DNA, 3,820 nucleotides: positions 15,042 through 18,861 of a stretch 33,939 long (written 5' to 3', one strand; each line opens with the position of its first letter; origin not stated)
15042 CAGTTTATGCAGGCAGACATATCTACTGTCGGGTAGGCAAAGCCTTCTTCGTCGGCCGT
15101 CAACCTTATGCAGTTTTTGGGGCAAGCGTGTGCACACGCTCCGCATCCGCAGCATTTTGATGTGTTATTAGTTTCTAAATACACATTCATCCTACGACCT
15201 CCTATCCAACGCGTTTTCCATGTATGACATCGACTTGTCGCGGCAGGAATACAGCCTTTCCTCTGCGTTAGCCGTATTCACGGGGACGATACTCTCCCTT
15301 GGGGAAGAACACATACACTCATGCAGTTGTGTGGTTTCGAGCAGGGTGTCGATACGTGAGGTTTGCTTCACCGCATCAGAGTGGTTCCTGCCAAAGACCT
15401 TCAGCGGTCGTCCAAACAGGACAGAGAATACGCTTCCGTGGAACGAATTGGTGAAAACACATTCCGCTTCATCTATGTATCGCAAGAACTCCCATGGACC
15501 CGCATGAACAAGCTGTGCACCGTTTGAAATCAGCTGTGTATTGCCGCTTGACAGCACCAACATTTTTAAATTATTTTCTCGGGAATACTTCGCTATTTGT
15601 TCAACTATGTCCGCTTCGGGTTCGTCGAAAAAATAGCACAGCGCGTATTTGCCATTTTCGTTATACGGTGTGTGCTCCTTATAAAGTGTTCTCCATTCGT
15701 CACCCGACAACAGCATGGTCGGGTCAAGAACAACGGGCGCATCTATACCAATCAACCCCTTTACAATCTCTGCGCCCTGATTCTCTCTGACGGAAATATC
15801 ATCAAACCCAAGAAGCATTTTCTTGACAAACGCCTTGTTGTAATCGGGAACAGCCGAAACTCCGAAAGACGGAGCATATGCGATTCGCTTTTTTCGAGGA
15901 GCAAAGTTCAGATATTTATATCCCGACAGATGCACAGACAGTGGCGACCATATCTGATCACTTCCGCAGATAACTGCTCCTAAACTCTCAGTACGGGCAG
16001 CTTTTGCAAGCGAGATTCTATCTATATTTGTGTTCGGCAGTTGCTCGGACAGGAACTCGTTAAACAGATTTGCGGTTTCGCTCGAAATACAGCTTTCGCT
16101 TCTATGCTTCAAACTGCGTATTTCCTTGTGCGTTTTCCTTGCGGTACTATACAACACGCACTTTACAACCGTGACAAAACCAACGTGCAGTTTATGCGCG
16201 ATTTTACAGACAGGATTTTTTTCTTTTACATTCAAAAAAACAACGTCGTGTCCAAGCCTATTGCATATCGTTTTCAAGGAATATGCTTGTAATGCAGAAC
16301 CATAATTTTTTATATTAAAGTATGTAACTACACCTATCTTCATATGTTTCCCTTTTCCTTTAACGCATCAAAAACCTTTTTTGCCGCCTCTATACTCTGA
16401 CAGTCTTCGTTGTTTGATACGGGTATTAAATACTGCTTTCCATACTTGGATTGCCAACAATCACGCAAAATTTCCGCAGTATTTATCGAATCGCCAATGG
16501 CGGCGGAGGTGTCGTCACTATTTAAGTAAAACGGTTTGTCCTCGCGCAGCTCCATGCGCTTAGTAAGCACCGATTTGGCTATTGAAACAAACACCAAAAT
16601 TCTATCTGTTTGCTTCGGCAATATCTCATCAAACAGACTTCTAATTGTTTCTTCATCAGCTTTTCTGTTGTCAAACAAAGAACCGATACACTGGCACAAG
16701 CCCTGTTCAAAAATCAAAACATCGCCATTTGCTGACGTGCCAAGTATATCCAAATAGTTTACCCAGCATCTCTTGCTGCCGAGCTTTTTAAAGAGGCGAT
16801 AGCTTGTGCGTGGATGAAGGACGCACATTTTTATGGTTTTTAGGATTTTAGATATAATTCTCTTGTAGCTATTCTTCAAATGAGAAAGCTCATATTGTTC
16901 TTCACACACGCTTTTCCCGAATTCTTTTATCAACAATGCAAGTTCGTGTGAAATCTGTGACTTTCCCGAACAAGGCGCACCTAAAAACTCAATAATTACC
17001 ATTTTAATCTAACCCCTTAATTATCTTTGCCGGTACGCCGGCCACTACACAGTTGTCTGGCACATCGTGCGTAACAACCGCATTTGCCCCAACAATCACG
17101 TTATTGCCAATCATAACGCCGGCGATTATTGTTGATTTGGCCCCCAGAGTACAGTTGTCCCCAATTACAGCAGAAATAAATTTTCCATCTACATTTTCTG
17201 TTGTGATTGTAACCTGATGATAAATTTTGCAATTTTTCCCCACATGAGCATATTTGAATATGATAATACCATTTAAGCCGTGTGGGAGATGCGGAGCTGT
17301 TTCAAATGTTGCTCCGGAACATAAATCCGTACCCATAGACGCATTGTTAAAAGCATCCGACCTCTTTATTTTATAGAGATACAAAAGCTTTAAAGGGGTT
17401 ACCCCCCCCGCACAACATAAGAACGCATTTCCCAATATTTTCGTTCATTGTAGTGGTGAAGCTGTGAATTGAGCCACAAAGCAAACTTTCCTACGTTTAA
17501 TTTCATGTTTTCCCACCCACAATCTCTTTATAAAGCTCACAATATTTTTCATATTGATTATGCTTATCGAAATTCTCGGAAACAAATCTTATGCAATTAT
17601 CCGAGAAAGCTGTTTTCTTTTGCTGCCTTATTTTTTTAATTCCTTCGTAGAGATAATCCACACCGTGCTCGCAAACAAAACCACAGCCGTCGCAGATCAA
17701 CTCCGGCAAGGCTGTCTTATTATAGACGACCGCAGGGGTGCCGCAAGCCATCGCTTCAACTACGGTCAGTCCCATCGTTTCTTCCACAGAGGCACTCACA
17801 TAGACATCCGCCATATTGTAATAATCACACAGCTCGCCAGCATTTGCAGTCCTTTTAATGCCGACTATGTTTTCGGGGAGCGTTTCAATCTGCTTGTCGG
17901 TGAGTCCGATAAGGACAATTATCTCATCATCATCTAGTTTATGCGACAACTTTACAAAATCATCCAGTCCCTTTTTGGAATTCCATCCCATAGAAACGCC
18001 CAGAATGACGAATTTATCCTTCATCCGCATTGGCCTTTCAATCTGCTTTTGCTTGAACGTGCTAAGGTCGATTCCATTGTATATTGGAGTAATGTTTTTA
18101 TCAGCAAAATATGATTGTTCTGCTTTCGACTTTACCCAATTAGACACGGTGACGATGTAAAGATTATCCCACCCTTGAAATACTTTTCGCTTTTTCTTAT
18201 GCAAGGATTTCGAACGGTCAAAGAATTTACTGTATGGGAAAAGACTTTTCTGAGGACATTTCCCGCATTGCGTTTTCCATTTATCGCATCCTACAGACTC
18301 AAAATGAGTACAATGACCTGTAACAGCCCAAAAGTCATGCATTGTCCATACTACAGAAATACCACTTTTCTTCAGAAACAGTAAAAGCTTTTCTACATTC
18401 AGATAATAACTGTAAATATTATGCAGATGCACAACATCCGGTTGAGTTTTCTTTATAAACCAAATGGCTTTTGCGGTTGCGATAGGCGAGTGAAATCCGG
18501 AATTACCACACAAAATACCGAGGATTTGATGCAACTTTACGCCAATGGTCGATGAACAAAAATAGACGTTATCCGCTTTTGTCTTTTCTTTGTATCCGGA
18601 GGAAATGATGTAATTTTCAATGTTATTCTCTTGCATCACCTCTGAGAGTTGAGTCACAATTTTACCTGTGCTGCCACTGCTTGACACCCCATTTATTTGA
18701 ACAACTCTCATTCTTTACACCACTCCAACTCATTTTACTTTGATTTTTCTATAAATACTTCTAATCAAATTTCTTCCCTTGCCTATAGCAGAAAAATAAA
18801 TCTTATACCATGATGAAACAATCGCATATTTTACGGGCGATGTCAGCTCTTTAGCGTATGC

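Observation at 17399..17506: G8 homopolymer splits a capsule O-acetyltransferase: candidate slipped-strand phase-variation switch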

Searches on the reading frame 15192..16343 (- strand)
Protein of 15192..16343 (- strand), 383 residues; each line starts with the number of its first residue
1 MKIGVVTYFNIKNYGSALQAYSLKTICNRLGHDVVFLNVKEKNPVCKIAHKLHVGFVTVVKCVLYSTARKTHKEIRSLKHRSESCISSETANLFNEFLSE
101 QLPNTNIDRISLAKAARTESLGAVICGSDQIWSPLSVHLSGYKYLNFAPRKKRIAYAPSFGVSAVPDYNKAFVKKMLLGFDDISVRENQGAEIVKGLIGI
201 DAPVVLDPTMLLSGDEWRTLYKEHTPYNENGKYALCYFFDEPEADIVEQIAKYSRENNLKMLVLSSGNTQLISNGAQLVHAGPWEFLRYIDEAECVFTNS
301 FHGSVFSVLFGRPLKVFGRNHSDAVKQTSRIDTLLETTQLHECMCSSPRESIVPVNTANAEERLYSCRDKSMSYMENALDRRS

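Call 47: search_protein_families(library=pfam, proteins=[window:15192-16343:-], max_evalue=0.001)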
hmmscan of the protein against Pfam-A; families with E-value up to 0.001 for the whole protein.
window:15192-16343:- (383 aa): 1 family
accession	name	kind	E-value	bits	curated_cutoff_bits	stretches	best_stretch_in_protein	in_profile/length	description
PF04230.19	PS_pyruv_trans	-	2.4e-32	113.4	25.3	1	13-314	1-273/280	Polysaccharide pyruvyl transferase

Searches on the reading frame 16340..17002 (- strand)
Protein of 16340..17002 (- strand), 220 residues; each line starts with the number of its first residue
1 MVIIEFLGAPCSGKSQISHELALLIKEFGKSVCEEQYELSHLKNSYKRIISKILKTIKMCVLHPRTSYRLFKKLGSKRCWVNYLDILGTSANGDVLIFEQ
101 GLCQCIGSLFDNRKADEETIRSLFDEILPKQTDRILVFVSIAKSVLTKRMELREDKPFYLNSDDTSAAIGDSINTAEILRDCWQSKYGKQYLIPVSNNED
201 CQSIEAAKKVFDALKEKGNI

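Call 21: find_encoding_contigs(protein=window:16340-17002:-, flank=3000, max_places=10)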
Protein window:16340-17002:- (220 aa): no gene with exactly this product is on record in the collection.

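Call 47: search_protein_families(library=pfam, proteins=[window:16340-17002:-], max_evalue=0.001)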
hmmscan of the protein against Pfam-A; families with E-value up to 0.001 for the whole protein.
window:16340-17002:- (220 aa): 0 families

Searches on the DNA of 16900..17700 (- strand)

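Call 66: search_dna_similar(query=window:16900-17700:-, collection=plasmids, mode=distant, max_rows=10)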
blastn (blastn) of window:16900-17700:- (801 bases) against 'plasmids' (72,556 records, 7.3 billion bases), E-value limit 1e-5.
No match.

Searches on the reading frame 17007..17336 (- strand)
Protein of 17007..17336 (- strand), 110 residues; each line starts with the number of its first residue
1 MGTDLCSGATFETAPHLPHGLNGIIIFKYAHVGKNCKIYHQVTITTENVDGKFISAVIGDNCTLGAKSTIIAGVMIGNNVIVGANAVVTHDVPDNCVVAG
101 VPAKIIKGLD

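Call 22: list_cluster_members(proteins=[P0001, P0021, P0027, window:17007-17336:-, window:17007-17435:-, window:17402-17506:-])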
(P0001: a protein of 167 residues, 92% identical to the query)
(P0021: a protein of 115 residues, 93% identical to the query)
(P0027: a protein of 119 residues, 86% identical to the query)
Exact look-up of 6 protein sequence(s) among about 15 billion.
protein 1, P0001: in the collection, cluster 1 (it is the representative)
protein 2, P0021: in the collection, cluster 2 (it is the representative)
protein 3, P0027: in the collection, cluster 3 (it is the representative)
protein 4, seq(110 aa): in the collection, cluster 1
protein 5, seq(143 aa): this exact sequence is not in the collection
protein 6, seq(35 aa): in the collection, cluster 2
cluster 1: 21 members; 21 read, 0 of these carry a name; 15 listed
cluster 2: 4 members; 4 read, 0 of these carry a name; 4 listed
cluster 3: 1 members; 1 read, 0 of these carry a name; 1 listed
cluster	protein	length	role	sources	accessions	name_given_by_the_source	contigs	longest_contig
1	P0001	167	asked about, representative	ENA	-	-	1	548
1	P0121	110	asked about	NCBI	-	-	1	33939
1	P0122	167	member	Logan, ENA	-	-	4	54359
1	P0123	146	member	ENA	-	-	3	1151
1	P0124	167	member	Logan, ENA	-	-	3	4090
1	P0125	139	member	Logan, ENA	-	-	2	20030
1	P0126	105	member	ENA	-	-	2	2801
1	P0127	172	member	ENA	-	-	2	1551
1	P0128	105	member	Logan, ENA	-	-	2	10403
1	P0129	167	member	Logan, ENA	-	-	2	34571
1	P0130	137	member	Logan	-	-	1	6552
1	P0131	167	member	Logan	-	-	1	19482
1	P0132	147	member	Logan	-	-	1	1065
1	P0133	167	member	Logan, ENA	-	-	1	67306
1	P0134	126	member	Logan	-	-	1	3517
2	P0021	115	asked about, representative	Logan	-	-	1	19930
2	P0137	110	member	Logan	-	-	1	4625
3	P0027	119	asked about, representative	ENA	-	-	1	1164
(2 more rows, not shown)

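Call 25: find_encoding_contigs(protein=P0133, flank=10000, max_places=6)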
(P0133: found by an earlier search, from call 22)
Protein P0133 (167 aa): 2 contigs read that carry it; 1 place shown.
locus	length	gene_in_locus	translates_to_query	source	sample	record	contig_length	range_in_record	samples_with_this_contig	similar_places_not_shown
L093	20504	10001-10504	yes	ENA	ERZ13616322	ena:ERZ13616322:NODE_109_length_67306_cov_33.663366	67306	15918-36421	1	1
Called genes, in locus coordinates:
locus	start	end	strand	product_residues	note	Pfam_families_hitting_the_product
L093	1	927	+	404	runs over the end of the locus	PF01041:DegT_DnrJ_EryC1, PF00155:Aminotran_1_2 (weak)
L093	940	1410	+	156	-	PF02397:Bac_transf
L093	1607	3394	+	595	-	-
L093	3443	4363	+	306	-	PF01041:DegT_DnrJ_EryC1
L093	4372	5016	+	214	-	PF02397:Bac_transf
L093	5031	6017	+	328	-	PF21360:PylC-like_N, PF13535:ATP-grasp_4 (faint), PF02655:ATP-grasp_3, PF15632:ATPgrasp_Ter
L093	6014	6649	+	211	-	PF00702:Hydrolase, PF13419:HAD_2, PF13242:Hydrolase_like (weak)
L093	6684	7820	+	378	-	PF13477:Glyco_trans_4_2, PF13439:Glyco_transf_4, PF13579:Glyco_trans_4_4, PF00534:Glycos_transf_1, PF13692:Glyco_trans_1_4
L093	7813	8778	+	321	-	PF00535:Glycos_transf_2, PF10111:Glyco_tranf_2_2, PF13641:Glyco_tranf_2_3 (weak)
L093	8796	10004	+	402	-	PF13439:Glyco_transf_4, PF00534:Glycos_transf_1, PF13692:Glyco_trans_1_4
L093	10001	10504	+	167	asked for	PF00132:Hexapep, PF14602:Hexapep_2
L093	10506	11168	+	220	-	-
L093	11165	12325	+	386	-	PF04230:PS_pyruv_trans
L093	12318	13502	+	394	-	PF00037:Fer4 (faint), PF12838:Fer4_7 (weak), PF14697:Fer4_21 (weak), PF04422:FrhB_FdhB_N (weak), PF04432:FrhB_FdhB_C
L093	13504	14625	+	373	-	-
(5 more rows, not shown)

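Call 26: find_encoding_contigs(protein=P0130, flank=4000, max_places=6)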
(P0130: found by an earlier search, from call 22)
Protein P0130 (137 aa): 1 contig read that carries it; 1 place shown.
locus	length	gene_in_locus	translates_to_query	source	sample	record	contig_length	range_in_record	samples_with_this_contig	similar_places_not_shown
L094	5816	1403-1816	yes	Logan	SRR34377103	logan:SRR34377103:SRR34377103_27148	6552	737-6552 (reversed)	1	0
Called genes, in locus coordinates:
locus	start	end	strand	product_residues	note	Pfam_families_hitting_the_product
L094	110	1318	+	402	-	PF13439:Glyco_transf_4, PF00534:Glycos_transf_1, PF13692:Glyco_trans_1_4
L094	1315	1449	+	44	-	-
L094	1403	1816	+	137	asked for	PF00132:Hexapep, PF14602:Hexapep_2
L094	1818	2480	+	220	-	-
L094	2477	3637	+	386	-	PF04230:PS_pyruv_trans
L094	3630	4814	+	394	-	PF00037:Fer4 (faint), PF12838:Fer4_7 (weak), PF14697:Fer4_21 (weak), PF04422:FrhB_FdhB_N (weak), PF04432:FrhB_FdhB_C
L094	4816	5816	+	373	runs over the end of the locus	-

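Call 27: find_encoding_contigs(protein=P0131, flank=10000, max_places=6)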
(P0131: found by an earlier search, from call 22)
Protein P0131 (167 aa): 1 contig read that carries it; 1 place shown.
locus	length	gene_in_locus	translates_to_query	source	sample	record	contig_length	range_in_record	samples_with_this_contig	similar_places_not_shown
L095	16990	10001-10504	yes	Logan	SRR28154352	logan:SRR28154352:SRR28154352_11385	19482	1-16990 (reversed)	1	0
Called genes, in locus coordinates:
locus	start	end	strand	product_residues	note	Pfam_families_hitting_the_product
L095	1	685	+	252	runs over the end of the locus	PF10609:ParA, PF13614:AAA_31, PF01656:CbiA, PF09140:MipZ (weak)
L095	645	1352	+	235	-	PF19567:CpsB_CapC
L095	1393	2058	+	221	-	-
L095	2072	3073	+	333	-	PF03816:LytR_cpsA_psr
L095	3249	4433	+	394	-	PF01041:DegT_DnrJ_EryC1, PF00155:Aminotran_1_2 (weak), PF01053:Cys_Met_Meta_PP (weak), PF01212:Beta_elim_lyase (weak)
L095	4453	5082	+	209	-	PF02397:Bac_transf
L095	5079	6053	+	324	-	PF21360:PylC-like_N, PF02655:ATP-grasp_3, PF13535:ATP-grasp_4 (faint), PF15632:ATPgrasp_Ter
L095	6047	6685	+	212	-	PF00702:Hydrolase, PF13419:HAD_2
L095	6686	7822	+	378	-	PF13477:Glyco_trans_4_2, PF13439:Glyco_transf_4, PF13579:Glyco_trans_4_4, PF00534:Glycos_transf_1, PF13692:Glyco_trans_1_4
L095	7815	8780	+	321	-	PF00535:Glycos_transf_2, PF10111:Glyco_tranf_2_2, PF13641:Glyco_tranf_2_3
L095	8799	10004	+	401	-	PF13439:Glyco_transf_4, PF00534:Glycos_transf_1, PF13692:Glyco_trans_1_4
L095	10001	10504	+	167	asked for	PF00132:Hexapep, PF14602:Hexapep_2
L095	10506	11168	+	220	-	-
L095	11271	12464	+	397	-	PF14897:EpsG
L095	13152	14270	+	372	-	PF04230:PS_pyruv_trans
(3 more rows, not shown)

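Call 28: find_encoding_contigs(protein=P0132, flank=3000, max_places=6)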
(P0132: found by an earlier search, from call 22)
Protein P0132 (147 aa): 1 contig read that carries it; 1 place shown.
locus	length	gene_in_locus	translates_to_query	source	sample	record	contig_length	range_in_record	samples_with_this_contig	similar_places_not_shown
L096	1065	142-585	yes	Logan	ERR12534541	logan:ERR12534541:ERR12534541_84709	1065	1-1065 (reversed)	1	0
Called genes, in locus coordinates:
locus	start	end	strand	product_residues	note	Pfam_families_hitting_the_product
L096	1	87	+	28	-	?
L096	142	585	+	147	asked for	PF00132:Hexapep, PF14602:Hexapep_2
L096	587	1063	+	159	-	?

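Call 29: find_encoding_contigs(protein=P0125, flank=3000, max_places=6)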
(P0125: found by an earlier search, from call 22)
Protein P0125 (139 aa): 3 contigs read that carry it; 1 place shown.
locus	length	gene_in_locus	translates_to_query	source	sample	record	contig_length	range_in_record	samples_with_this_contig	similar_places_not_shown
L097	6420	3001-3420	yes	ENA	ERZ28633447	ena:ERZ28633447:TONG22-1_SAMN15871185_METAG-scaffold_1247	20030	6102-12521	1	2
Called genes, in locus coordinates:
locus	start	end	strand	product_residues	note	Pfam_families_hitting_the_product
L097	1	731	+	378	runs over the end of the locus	PF13477:Glyco_trans_4_2, PF13439:Glyco_transf_4, PF13579:Glyco_trans_4_4, PF00534:Glycos_transf_1, PF13692:Glyco_trans_1_4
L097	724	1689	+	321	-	PF00535:Glycos_transf_2, PF10111:Glyco_tranf_2_2, PF13641:Glyco_tranf_2_3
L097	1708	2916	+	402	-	PF13439:Glyco_transf_4, PF00534:Glycos_transf_1, PF13692:Glyco_trans_1_4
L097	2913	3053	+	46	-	-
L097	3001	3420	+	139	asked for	PF00132:Hexapep, PF14602:Hexapep_2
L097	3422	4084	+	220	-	-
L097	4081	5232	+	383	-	PF04230:PS_pyruv_trans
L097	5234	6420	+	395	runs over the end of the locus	PF00037:Fer4 (faint), PF12838:Fer4_7, PF13237:Fer4_10 (faint), PF12837:Fer4_6 (weak), PF04432:FrhB_FdhB_C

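Call 34: find_encoding_contigs(protein=P0137, flank=3000, max_places=6)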
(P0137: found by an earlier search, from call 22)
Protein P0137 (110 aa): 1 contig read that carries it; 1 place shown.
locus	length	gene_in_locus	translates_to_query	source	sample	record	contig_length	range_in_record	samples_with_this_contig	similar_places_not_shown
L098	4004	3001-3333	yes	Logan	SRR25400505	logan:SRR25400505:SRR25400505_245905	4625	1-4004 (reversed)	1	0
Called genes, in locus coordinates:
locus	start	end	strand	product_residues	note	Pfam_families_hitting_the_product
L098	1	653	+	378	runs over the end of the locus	PF13477:Glyco_trans_4_2, PF13439:Glyco_transf_4, PF13579:Glyco_trans_4_4, PF00534:Glycos_transf_1, PF13692:Glyco_trans_1_4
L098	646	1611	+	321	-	PF00535:Glycos_transf_2, PF10111:Glyco_tranf_2_2, PF13641:Glyco_tranf_2_3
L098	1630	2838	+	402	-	PF13439:Glyco_transf_4, PF13579:Glyco_trans_4_4 (faint), PF00534:Glycos_transf_1, PF20706:GT4-conflict (weak), PF13692:Glyco_trans_1_4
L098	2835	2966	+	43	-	-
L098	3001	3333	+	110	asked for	PF00132:Hexapep, PF14602:Hexapep_2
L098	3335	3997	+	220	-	-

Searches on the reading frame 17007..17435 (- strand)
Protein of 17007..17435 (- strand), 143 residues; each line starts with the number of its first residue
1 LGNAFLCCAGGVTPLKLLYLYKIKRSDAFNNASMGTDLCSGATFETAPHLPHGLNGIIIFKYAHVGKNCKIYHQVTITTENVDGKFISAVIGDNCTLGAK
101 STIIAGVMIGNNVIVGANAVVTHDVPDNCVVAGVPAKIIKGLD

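Call 4: search_protein_families(library=pfam, proteins=[window:17007-17435:-], max_evalue=1)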
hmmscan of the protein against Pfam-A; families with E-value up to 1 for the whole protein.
seq(143 aa): 6 families
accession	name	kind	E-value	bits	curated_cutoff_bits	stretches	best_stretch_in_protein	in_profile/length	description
PF00132.30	Hexapep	-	4.7e-12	45.5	27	2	89-123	2-36/36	Bacterial transferase hexapeptide (six repeats)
PF14602.12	Hexapep_2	-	7.3e-11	42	27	1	90-122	3-33/34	Hexapeptide repeat of succinyl-transferase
PF25084.1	LbH_EIF2B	-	5.9e-05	23.5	54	1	65-125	12-74/105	EIF2B subunit epsilon LbH domain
PF25247.1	LbH_GLGC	-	0.0085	16.5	27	1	83-121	20-58/135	GLGC left-handed parallel beta-helix domain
PF25087.1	GMPPB_C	-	0.033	14.3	39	1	88-121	10-43/110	GMPPB C-terminal domain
PF21711.3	DCTN5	-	0.93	9.6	40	0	55-75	100-120/182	Dynactin subunit 5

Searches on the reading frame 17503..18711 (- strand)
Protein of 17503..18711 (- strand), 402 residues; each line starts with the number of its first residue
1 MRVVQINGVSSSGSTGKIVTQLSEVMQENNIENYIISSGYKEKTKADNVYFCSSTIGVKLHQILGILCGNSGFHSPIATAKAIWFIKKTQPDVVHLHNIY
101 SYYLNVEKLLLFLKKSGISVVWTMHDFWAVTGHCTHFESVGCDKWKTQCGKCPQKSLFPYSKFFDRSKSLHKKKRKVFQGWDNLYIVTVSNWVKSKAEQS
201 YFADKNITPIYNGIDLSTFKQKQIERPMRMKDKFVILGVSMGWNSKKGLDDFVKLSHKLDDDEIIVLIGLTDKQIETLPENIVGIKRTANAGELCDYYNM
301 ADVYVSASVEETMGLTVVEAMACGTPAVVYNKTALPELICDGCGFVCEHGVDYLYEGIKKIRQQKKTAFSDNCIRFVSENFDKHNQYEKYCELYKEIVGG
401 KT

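Call 20: find_encoding_contigs(protein=window:17503-18711:-, flank=3000, max_places=10)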
Protein window:17503-18711:- (402 aa): no gene with exactly this product is on record in the collection.
